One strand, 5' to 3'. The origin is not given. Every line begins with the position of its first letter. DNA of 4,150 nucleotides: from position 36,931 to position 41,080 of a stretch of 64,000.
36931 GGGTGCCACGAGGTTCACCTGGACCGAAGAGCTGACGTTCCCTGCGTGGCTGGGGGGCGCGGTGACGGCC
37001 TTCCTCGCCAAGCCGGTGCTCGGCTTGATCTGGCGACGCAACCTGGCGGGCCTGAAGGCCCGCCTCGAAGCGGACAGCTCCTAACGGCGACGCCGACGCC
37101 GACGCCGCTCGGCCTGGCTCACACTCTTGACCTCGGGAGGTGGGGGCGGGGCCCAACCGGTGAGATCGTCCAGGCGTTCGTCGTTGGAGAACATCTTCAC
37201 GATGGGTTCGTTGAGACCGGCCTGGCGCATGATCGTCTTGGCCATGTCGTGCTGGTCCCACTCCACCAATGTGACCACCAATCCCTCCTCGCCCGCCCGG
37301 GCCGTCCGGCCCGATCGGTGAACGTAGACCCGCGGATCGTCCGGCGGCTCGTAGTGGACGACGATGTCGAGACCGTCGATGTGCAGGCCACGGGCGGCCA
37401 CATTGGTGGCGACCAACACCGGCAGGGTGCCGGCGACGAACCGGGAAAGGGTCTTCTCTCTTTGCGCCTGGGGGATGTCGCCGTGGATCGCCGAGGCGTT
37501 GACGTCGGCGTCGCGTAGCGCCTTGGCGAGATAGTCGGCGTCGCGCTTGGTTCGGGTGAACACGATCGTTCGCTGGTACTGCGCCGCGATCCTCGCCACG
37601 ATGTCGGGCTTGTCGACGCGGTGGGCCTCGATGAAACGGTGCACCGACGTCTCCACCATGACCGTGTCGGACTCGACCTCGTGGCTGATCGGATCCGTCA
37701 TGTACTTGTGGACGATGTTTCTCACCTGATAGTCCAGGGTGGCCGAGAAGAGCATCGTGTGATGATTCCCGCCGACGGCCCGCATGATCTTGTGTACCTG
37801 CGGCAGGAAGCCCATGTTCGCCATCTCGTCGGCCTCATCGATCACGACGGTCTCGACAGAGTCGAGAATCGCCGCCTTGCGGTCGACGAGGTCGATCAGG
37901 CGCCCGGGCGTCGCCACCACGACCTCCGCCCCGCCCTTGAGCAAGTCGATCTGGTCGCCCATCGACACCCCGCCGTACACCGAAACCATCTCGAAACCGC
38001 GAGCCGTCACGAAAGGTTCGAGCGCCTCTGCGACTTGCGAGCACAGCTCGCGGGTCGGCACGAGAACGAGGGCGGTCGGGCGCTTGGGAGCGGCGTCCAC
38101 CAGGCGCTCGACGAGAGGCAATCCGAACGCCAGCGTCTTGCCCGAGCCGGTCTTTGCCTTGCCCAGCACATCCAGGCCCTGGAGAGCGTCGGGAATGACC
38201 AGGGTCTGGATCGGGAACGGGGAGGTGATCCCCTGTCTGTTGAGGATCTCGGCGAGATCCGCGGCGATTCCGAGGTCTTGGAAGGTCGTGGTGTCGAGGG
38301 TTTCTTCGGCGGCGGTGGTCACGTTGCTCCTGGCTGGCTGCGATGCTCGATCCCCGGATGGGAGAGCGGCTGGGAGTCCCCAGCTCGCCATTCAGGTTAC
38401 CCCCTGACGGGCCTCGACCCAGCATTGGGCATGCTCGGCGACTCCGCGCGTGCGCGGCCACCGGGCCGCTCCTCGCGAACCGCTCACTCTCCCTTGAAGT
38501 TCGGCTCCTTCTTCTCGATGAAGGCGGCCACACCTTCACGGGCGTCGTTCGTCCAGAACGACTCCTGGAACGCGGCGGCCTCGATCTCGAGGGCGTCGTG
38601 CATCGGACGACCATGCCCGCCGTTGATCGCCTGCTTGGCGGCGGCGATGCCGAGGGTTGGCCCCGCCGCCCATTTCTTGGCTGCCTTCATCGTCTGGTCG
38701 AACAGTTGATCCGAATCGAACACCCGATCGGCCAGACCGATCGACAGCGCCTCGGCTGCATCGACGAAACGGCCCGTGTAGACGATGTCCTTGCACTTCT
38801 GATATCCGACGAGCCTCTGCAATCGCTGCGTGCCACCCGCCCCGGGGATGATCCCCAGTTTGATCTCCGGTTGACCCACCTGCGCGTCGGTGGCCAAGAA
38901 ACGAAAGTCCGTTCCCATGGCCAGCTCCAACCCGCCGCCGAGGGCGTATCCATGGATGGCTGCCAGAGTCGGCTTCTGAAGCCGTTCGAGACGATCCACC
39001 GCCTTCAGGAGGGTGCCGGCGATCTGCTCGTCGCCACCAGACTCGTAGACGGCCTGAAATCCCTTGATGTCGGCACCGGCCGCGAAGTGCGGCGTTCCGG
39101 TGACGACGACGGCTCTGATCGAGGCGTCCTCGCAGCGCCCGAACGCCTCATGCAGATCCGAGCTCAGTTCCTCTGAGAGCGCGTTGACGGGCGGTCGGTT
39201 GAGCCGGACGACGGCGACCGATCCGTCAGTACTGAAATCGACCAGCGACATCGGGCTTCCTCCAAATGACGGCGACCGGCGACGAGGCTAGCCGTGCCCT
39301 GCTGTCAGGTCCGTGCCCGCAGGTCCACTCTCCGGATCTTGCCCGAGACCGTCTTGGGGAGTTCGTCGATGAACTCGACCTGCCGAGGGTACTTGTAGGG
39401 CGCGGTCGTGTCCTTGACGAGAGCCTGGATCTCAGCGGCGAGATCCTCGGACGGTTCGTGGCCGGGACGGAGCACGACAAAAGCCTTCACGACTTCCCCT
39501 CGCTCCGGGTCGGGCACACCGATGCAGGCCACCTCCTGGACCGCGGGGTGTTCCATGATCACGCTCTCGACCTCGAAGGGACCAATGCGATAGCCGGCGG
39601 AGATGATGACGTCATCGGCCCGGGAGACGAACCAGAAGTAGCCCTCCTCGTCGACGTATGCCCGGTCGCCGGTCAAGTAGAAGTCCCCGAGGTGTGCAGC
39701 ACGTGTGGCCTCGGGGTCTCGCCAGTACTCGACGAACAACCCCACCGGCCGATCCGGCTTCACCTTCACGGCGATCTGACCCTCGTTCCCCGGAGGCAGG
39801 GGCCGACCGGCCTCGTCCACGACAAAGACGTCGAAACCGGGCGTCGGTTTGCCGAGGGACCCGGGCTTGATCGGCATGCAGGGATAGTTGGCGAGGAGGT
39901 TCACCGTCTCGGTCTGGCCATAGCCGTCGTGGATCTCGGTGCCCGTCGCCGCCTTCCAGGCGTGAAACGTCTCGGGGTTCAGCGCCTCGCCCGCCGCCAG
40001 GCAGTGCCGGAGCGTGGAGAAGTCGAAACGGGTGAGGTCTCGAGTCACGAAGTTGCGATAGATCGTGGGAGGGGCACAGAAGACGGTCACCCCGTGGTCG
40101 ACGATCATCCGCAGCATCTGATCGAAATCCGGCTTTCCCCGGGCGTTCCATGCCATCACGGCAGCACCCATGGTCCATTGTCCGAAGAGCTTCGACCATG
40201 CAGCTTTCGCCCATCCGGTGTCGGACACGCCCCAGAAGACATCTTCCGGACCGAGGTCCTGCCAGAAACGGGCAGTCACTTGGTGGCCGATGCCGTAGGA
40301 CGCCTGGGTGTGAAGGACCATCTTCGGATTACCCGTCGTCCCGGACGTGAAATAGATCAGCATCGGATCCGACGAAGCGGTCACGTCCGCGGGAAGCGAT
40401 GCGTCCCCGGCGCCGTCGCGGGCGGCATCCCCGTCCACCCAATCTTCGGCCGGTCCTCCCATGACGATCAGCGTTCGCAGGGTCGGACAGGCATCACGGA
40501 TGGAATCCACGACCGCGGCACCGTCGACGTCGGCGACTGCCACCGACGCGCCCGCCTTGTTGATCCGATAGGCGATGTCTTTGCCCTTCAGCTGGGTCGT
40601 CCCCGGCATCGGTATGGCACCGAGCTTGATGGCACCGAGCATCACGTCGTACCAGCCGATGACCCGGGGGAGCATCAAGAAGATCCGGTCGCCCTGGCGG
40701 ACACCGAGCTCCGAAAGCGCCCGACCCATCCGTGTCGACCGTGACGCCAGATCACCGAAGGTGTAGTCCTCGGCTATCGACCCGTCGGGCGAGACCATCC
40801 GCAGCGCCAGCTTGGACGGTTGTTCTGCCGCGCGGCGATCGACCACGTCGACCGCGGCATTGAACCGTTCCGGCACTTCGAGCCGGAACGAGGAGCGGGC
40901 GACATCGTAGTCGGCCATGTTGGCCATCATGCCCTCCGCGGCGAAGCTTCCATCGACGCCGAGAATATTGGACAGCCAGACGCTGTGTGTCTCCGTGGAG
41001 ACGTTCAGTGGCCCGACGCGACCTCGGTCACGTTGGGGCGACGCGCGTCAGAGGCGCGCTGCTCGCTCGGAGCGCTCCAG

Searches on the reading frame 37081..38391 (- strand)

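Call 74: search_protein_families(library=pfam, proteins=[window:37081-38391:-], max_evalue=0.00001)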
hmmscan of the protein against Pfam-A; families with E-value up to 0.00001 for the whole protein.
window:37081-38391:- (436 aa): 3 families
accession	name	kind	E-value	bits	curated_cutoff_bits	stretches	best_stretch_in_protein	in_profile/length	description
PF00270.35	DEAD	-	1e-44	152.7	26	1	60-224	2-165/167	DEAD/DEAH box helicase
PF00271.37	Helicase_C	-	3.3e-29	101.8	23.5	1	263-367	4-110/110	Helicase conserved C-terminal domain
PF04851.21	ResIII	-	9.6e-08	32.5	22.5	1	78-218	29-161/164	Type III restriction enzyme, res subunit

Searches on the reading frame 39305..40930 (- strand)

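Call 75: search_protein_families(library=pfam, proteins=[window:39305-40930:-], max_evalue=0.00001)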
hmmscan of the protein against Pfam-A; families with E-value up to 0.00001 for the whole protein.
window:39305-40930:- (541 aa): 2 families
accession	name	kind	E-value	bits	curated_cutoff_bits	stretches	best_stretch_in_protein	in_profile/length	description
PF00501.34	AMP-binding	-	1.8e-67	228.2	29.9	1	31-389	2-375/384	AMP-binding enzyme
PF13193.12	AMP-binding_C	-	2.7e-26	92.7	24.5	1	453-531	1-76/76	AMP-binding enzyme C-terminal domain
